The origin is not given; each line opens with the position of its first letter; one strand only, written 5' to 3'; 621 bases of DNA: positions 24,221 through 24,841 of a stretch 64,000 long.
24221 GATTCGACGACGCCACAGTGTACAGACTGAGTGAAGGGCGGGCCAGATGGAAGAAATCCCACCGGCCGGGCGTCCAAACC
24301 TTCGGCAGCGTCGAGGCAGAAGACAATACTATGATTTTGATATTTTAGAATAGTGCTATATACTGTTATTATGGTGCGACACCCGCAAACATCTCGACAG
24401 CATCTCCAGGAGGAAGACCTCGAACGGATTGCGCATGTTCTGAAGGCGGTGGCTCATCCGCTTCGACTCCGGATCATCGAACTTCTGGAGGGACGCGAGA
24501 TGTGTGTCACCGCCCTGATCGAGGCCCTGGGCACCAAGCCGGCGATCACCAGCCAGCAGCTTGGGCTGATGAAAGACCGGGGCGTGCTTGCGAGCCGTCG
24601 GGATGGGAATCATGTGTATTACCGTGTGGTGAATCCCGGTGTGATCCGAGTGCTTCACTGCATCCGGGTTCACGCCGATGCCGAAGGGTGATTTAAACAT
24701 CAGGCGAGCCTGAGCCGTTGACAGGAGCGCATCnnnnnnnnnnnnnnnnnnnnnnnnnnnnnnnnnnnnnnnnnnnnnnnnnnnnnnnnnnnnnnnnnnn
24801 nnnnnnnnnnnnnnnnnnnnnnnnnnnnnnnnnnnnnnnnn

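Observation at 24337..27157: Candidate persulfide-responsive operon: SqrR/BigR-like ArsR regulator - membrane-anchored thioredoxin - CoA-disulfide reductase-rhodanese fusion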

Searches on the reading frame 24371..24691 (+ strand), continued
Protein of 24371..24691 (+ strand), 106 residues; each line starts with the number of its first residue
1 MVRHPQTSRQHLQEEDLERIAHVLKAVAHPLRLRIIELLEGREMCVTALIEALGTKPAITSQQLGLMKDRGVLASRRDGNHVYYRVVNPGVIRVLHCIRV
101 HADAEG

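Call 12: find_encoding_contigs(protein=P0021, flank=6000, max_places=2)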
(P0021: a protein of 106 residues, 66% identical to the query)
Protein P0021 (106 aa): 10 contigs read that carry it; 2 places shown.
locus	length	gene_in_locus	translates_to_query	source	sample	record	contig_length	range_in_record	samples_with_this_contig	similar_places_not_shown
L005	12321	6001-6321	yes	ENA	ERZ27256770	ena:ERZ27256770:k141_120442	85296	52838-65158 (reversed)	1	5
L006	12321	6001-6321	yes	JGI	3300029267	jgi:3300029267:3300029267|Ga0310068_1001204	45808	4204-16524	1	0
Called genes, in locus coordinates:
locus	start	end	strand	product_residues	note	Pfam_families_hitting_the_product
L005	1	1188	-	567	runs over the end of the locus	-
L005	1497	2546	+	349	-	PF00248:Aldo_ket_red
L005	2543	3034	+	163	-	PF14522:Cytochrome_C7 (faint), PF14537:Cytochrom_c3_2 (weak)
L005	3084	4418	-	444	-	PF09861:Lar_N, PF21113:LarA_C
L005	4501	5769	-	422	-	PF01041:DegT_DnrJ_EryC1, PF00155:Aminotran_1_2 (weak)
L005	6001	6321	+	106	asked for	PF12840:HTH_20 (weak), PF01022:HTH_5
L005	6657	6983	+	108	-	PF00085:Thioredoxin, PF00578:AhpC-TSA (weak), PF13098:Thioredoxin_2, PF13905:Thioredoxin_8 (faint)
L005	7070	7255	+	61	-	-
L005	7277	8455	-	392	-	PF12715:Abhydrolase_7 (weak), PF05448:AXE1 (faint)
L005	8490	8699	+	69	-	-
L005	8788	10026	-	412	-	PF13088:BNR_2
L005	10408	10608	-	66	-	-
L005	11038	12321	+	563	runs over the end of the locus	PF03747:ADP_ribosyl_GH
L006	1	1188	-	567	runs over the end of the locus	-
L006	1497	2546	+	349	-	PF00248:Aldo_ket_red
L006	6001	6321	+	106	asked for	PF12840:HTH_20 (weak), PF01022:HTH_5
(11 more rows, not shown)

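Call 13: find_encoding_contigs(protein=P0081, flank=6000, max_places=1)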
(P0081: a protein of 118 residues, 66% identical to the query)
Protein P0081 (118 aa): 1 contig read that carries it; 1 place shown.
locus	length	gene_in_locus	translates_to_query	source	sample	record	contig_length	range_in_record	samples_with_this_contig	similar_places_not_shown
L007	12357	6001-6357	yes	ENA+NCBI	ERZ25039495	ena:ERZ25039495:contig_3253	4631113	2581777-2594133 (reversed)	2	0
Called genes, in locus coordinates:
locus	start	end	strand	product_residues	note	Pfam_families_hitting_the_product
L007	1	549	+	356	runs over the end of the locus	PF12895:ANAPC3 (faint), PF23914:TPR_CcmH_CycH (faint), PF00515:TPR_1 (faint), PF07719:TPR_2 (faint), PF13424:TPR_12 (faint), PF13428:TPR_14 (faint), PF13432:TPR_16 (weak), PF14559:TPR_19 (weak), +2 more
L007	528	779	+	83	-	-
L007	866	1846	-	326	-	PF01408:GFO_IDH_MocA, PF02894:GFO_IDH_MocA_C, PF22725:GFO_IDH_MocA_C3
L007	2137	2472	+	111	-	-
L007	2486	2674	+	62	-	-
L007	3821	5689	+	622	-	PF13428:TPR_14 (faint)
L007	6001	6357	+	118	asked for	PF01022:HTH_5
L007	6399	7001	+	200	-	PF19628:DUF6132, PF00578:AhpC-TSA (weak), PF00085:Thioredoxin, PF13899:Thioredoxin_7 (weak), PF13098:Thioredoxin_2, PF13905:Thioredoxin_8 (faint)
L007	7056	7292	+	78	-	PF09723:Zn_ribbon_8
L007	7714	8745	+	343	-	PF03462:PCRF, PF00472:RF-1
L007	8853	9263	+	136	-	-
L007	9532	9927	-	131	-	PF00903:Glyoxalase, PF18029:Glyoxalase_6, PF22677:Ble-like_N (faint)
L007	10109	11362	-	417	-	PF00245:Alk_phosphatase, PF01676:Metalloenzyme (faint)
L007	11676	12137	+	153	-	PF13483:Lactamase_B_3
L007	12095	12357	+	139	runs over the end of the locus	PF13483:Lactamase_B_3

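Call 14: find_encoding_contigs(protein=P0090, flank=6000, max_places=1)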
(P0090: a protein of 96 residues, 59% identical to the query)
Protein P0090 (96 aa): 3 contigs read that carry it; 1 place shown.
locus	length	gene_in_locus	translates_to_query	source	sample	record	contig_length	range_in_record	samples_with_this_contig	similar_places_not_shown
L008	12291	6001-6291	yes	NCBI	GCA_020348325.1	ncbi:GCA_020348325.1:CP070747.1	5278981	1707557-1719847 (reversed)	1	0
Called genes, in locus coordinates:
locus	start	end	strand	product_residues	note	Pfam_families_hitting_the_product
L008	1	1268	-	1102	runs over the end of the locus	PF00069:Pkinase, PF07714:PK_Tyr_Ser-Thr, PF13424:TPR_12, PF13374:TPR_10, PF13424:TPR_12, PF17874:TPR_MalT, PF13424:TPR_12, PF24885:TPR_NPHP3, +17 more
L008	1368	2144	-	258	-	-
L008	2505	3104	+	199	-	-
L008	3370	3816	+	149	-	PF07676:PD40 (weak)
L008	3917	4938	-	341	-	PF08668:HDOD, PF01966:HD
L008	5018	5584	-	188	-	PF12728:HTH_17, PF00072:Response_reg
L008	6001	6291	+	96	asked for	PF01022:HTH_5, PF12840:HTH_20 (weak)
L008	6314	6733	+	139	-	PF02566:OsmC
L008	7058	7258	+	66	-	PF03063:Prismane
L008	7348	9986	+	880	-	PF03176:MMPL, PF02460:Patched, PF12349:Sterol-sensing, PF03176:MMPL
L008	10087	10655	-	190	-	PF00005:ABC_tran, PF01637:ATPase_2 (weak), PF13304:AAA_21 (faint)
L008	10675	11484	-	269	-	PF02405:MlaE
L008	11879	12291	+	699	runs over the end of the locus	PF00989:PAS (weak), PF13426:PAS_9, PF02518:HATPase_c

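Call 15: find_encoding_contigs(protein=P0039, flank=6000, max_places=1)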
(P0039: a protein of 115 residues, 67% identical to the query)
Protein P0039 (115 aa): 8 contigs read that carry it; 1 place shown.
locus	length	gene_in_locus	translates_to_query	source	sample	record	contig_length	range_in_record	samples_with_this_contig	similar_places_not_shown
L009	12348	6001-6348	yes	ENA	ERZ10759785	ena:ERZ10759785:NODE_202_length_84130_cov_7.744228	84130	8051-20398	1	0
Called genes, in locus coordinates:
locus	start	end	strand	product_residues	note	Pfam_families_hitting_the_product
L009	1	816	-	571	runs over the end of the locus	PF18144:SMODS (weak), PF21654:DncV-like_NTFase (weak), PF18134:AGS_C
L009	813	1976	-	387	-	PF18145:SAVED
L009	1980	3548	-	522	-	PF12161:HsdM_N, PF02384:N6_Mtase, PF05175:MTS (weak), PF07669:Eco57I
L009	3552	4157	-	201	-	PF01420:Methylase_S (weak)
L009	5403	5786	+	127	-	PF00571:CBS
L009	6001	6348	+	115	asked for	PF08100:Dimerisation (weak), PF01022:HTH_5 (weak), PF12840:HTH_20 (weak)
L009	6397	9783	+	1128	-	PF03176:MMPL, PF02460:Patched, PF12349:Sterol-sensing, PF03176:MMPL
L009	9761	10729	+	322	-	PF17131:TP_0789-like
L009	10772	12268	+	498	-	-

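Call 27: find_related_loci(query=A1, collection=genome_contigs, flank=6000)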
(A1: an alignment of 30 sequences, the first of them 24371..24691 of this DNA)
Query A1 (106 aa) in genome_contigs; peptide patterns used: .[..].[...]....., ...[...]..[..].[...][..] (x = any residue, [..] = any of these).
599 stretches matched a pattern (row limit reached: there are more); 542 encode a relative of the query (tblastn E <= 1e-3); the best 80 are kept; 80 distinct loci.
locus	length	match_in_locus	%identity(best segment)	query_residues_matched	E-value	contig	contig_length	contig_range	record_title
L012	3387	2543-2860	74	1-106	1e-48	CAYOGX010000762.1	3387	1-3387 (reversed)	MAG TPA_asm: uncultured Planctomycetales bacterium isolate binchicken_co334_64 genome assembly, contig: NODE_61190_lengt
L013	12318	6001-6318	66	1-106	3e-46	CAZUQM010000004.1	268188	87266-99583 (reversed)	MAG TPA_asm: uncultured Planctomycetales bacterium isolate SRP141376_co2_77 genome assembly, contig: NODE_41_length_2681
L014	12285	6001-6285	74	12-106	8e-45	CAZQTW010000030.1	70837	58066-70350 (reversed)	MAG TPA_asm: uncultured Planctomycetales bacterium isolate SRP167436_co1_220 genome assembly, contig: NODE_391_length_70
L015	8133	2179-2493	68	1-105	5e-44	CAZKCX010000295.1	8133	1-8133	MAG TPA_asm: uncultured Planctomycetales bacterium isolate SRP141376_co2_370 genome assembly, contig: NODE_15893_length_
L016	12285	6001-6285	73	9-103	6e-44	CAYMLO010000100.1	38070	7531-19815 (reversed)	MAG TPA_asm: uncultured Planctomycetales bacterium isolate binchicken_co334_152 genome assembly, contig: NODE_1708_lengt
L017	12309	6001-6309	68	1-103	2e-43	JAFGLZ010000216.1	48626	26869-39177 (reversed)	MAG: Phycisphaerae bacterium isolate Zod_Metabat.429 k87_10524659, whole genome shotgun sequence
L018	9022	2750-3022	74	12-102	5e-42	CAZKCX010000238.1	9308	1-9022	MAG TPA_asm: uncultured Planctomycetales bacterium isolate SRP141376_co2_370 genome assembly, contig: NODE_13691_length_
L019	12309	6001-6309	66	1-103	1e-41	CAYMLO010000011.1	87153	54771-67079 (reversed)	MAG TPA_asm: uncultured Planctomycetales bacterium isolate binchicken_co334_152 genome assembly, contig: NODE_344_length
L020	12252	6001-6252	69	16-99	1e-35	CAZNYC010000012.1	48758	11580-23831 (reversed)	MAG TPA_asm: uncultured Anaerolineales bacterium isolate SRP141376_co2_324 genome assembly, contig: NODE_1717_length_487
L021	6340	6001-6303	58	5-105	9e-36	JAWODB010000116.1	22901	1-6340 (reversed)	MAG: Phycisphaerae bacterium isolate BLK5-1.bin.98 k191_1637594, whole genome shotgun sequence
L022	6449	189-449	64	13-99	1e-34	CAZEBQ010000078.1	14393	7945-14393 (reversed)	MAG TPA_asm: uncultured Anaerolineales bacterium isolate binchicken_co211_250 genome assembly, contig: NODE_2782_length_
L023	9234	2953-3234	60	12-105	4e-34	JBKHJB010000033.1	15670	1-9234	MAG: Phycisphaerae bacterium isolate D4M11_13 NODE_1967_length_15670_cov_13.704963, whole genome shotgun sequence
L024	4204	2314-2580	61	18-106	8e-34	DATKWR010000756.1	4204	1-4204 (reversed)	MAG TPA_asm: Sedimentisphaerales bacterium isolate SMAG_U14168 k141_3649813, whole genome shotgun sequence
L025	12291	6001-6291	54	6-102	7e-34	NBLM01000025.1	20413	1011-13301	MAG: Planctomycetales bacterium 4572_13 ex4572_13_scaffold_1391, whole genome shotgun sequence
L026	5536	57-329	58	12-102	5e-34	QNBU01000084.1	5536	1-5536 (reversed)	MAG: Planctomycetota bacterium isolate B26_G1 B26_Guay1_scaffold_10427, whole genome shotgun sequence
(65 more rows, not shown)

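Call 39: predict_structure(alignment_id=A1)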
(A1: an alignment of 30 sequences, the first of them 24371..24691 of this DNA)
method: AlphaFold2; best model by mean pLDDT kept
length: 106 residues; sequences in the alignment: 30
mean_pLDDT: 89.4   pTM: 0.78
mean pLDDT of the five models: 89.4, 88.9, 88.7, 88.4, 88.4
residues with pLDDT >= 90: 86; 70-90: 9; 50-70: 8; < 50: 3
segments of 3 or more residues with pLDDT < 50: 1-3
pLDDT, mean of each block of 10 residues (from residue 1): 54 90 93 96 96 93 96 97 95 91 79
secondary structure, 60 per line:
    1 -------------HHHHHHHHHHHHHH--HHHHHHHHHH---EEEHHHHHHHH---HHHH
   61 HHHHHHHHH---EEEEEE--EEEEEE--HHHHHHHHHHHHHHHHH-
elements in order: H14-27 H30-39 E43-45 H46-53 H57-69 E73-78 E81-86 H89-105

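Call 41: fold_search(model_id=the predicted structure, library=pdb)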
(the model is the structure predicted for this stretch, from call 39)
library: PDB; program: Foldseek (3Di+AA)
matches with E <= 10: 1483; with E <= 0.001: 86
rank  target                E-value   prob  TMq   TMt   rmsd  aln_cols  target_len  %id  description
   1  8qkf_B                7.2e-08  1.00  0.78  0.87   1.5        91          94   33  SmtB protein of Mycobacterium smegmatis (released 2024-09-25)
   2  8qkf_A                7.6e-08  1.00  0.81  0.86   1.4        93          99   32  SmtB protein of Mycobacterium smegmatis (released 2024-09-25)
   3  6uvu_B                5.6e-07  1.00  0.76  0.72   4.2       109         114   30  Crystal structure of the AntR antimony-specific transcriptional repressor (released 2020-11-04)
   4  6jmi_A                7.7e-07  1.00  0.72  0.76   3.0       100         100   35  Crystal structure of M.tuberculosis Rv0081 (released 2019-04-10)
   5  3gw2                  8.8e-07  1.00  0.74  0.83   1.7        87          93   36  Crystal structure of possible transcriptional regulatory protein (fragment 1-100) from Mycobacterium bovis. Northeast St (released 2009-04-21)
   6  6uvu_A                1.0e-06  1.00  0.79  0.76   4.6       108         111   31  Crystal structure of the AntR antimony-specific transcriptional repressor (released 2020-11-04)
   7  2kko_MODEL_1_A        1.4e-06  1.00  0.75  0.74   1.7        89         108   35  Solution NMR structure of the homodimeric winged helix-turn-helix DNA-binding domain (fragment 1-100) Mb0332 f (released 2009-08-11)
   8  3f72_B                1.5e-06  1.00  0.78  0.77   1.2        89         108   25  Crystal Structure of the Staphylococcus aureus pI258 CadC Metal Binding Site 2 Mutant (released 2009-04-07)
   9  6o8o_A                1.9e-06  1.00  0.73  0.79   3.8        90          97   33  Crystal Structure of C9S disulfide state of Sulfide-responsive transcriptional repressor (SqrR) from Rhodobacter capsu (released 2020-04-01)
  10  6jmi_B                1.9e-06  1.00  0.70  0.76   2.7        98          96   36  Crystal structure of M.tuberculosis Rv0081 (released 2019-04-10)
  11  1u2w_B                2.3e-06  1.00  0.77  0.76   1.4        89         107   25  Crystal Structure of the Staphylococcus aureus pI258 CadC (released 2005-07-12)
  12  4omz_C                2.4e-06  1.00  0.73  0.77   2.8        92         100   32  Crystal Structure of NolR from Sinorhizobium fredii (released 2014-04-16)
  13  6jmi_C                2.4e-06  1.00  0.68  0.74   3.3        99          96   35  Crystal structure of M.tuberculosis Rv0081 (released 2019-04-10)
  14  4omz_B                2.6e-06  1.00  0.75  0.80   2.8        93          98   31  Crystal Structure of NolR from Sinorhizobium fredii (released 2014-04-16)
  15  4omz_A                3.0e-06  1.00  0.74  0.79   2.8        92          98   32  Crystal Structure of NolR from Sinorhizobium fredii (released 2014-04-16)
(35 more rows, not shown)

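Call 78: search_protein_families(library=ncbifam, proteins=[L008:7348-9986:+, L008:6314-6733:+, L001:6967-7215:+, L007:7056-7292:+, L003:6448-7029:+, L003:7013-8866:+], max_evalue=0.00001)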
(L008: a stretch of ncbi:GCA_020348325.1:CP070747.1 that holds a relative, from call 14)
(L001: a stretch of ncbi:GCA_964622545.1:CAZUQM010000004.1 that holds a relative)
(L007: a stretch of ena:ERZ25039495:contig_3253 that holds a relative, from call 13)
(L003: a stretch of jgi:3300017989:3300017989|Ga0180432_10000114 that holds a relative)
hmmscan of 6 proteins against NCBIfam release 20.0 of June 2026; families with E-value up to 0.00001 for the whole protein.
L008:7348-9986:+ (879 aa): 6 families
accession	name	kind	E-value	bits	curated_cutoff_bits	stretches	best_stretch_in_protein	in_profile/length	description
TIGR00921.1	2A067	subfamily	6e-48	163.4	351.9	2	204-480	168-452/733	hydrophobe/amphiphile efflux-3 (HAE3) family transporter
TIGR00833.1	actII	subfamily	1.9e-34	119.1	874.7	2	160-472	100-415/910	MMPL family RND transporter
TIGR03480.1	HpnN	hypoth_equivalog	4.8e-22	77.8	751.85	2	224-379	711-855/862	hopanoid biosynthesis associated RND transporter like protein HpnN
NF000282.2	RND_permease_1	subfamily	3.1e-08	32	1250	0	220-381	328-494/1029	multidrug efflux RND transporter permease subunit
TIGR00966.2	transloc_SecF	equivalog_domain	4.3e-08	33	160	0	673-769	90-179/279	protein translocase subunit SecF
NF009583.0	PRK13024.1-3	subfamily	6.5e-07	27.8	721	0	713-817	280-381/755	protein translocase subunit SecDF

L008:6314-6733:+ (139 aa): 5 families
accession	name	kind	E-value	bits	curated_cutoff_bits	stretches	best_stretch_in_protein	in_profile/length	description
TIGR03563.1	perox_SACOL1771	subfamily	4.1e-11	43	166.15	1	20-132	20-135/138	SACOL1771 family peroxiredoxin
TIGR03562.1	osmo_induc_OsmC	subfamily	1.3e-09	38.3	85.8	1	25-129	28-130/137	OsmC family peroxiredoxin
NF041052.1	OsmC_like_Se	domain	1.4e-09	38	95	1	31-137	30-140/144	OsmC-related (seleno)protein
TIGR03561.1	organ_hyd_perox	subfamily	5.4e-06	26.8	88.85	1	24-132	23-129/134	Ohr family peroxiredoxin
NF052637.1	HydprxOhrVib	equivalog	7.7e-06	26.2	240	1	21-133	23-131/140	organic hydroperoxide reductase Ohr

L001:6967-7215:+ (82 aa): 0 families

L007:7056-7292:+ (78 aa): 1 family
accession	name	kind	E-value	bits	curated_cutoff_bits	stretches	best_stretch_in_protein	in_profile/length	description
TIGR02605.1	CxxC_CxxC_SSSS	subfamily_domain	2e-12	46.9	31.3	1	1-49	1-49/52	FmdB family zinc ribbon protein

L003:6448-7029:+ (193 aa): 9 families
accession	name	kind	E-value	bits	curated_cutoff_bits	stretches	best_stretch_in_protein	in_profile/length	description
NF005747.0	PRK07571.1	equivalog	3.5e-40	137.5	224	1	49-181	36-168/173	bidirectional hydrogenase complex protein HoxE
NF005722.0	PRK07539.1-2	equivalog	1.5e-37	129.1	141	1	29-180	4-155/157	NADH-quinone oxidoreductase subunit NuoE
NF004638.0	PRK05988.1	equivalog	2.3e-37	128.2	198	1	32-182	8-158/159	formate dehydrogenase subunit gamma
NF005721.0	PRK07539.1-1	equivalog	1.9e-33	116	308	1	24-186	20-182/292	NADH-quinone oxidoreductase subunit NuoE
TIGR01958.1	nuoE_fam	subfamily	3.7e-33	114.8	142.4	1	42-180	6-146/148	NADH-quinone oxidoreductase subunit NuoE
NF005725.0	PRK07539.1-5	equivalog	6.7e-28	97.5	220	1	36-182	23-172/174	NADH-quinone oxidoreductase subunit NuoE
NF005724.0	PRK07539.1-4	equivalog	1.1e-20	74.6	280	1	50-182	40-173/240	NADH-quinone oxidoreductase subunit NuoE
NF005723.0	PRK07539.1-3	equivalog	1.6e-20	73.6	226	1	52-178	26-153/158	NADH-quinone oxidoreductase subunit NuoE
NF009040.0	PRK12373.1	equivalog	5.5e-17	62.6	514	1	47-183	32-171/400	NADH-quinone oxidoreductase subunit E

L003:7013-8866:+ (617 aa): 25 families
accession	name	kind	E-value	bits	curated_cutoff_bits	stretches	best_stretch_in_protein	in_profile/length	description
TIGR01959.1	nuoF_fam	equivalog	2.5e-143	477.4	558.65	1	146-546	9-410/410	NADH-quinone oxidoreductase subunit NuoF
NF008436.0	PRK11278.1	equivalog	3.7e-115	385.4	749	1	144-550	20-430/448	NADH-quinone oxidoreductase subunit NuoF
NF010120.0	PRK13596.1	equivalog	9.5e-107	357.2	389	1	170-550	38-421/433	NADH-quinone oxidoreductase subunit NuoF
NF058577.1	FdxA_fam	equivalog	3.2e-13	49.7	65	1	567-613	7-52/52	4Fe-4S ferredoxin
NF041612.1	fdxn_Clost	equivalog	7e-11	42.6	150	1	36-112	24-100/102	2Fe-2S ferredoxin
TIGR02700.1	flavo_MJ0208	hypoth_equivalog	2.8e-10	39.9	251.35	1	553-615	134-195/234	dihydromethanopterin reductase (acceptor)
NF041613.1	fdxn_Azotob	equivalog_domain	1.7e-09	37.9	195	1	35-112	23-101/107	2Fe-2S ferredoxin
TIGR04481.1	PR_assoc_PrdC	equivalog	2e-08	33.5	490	1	173-276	74-173/425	proline reductase-associated electron transfer protein PrdC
NF003454.1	PRK05035.1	equivalog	2.6e-08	32.8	345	1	169-274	120-222/556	electron transport complex subunit RsxC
TIGR02179.1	PorD_KorD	subfamily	3.2e-08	33.6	60.05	1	564-615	22-73/78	2-oxoacid:acceptor oxidoreductase, delta subunit, pyruvate/2-ketoisovalerate family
NF043069.1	T4HPD_activ_SAM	equivalog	4.7e-08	32.8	425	1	565-614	49-97/299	trans-4-hydroxy-L-proline dehydratase activase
TIGR04105.1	FeFe_hydrog_B1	subfamily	6.2e-08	31.7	450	1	567-616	111-161/462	monomeric [FeFe] hydrogenase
TIGR01971.1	NuoI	subfamily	6.5e-08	32.2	113.05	0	588-615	72-99/121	NADH-quinone oxidoreductase, chain I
NF005505.0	PRK07118.1-4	equivalog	1.1e-07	31.7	378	1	567-614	216-262/265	Fe-S cluster domain-containing protein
TIGR01945.1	rnfC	subfamily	1.1e-07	30.7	245.95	1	168-274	117-221/435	RnfABCDGE type electron transport complex subunit C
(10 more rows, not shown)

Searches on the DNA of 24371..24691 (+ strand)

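Call 67: search_rna_families(sources=[L012, L177], threshold=evalue, max_evalue=5)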
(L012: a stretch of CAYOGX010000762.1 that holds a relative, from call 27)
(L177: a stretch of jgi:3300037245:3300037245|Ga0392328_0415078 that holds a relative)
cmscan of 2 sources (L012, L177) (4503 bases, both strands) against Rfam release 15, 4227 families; matches with E-value up to 5: 0.
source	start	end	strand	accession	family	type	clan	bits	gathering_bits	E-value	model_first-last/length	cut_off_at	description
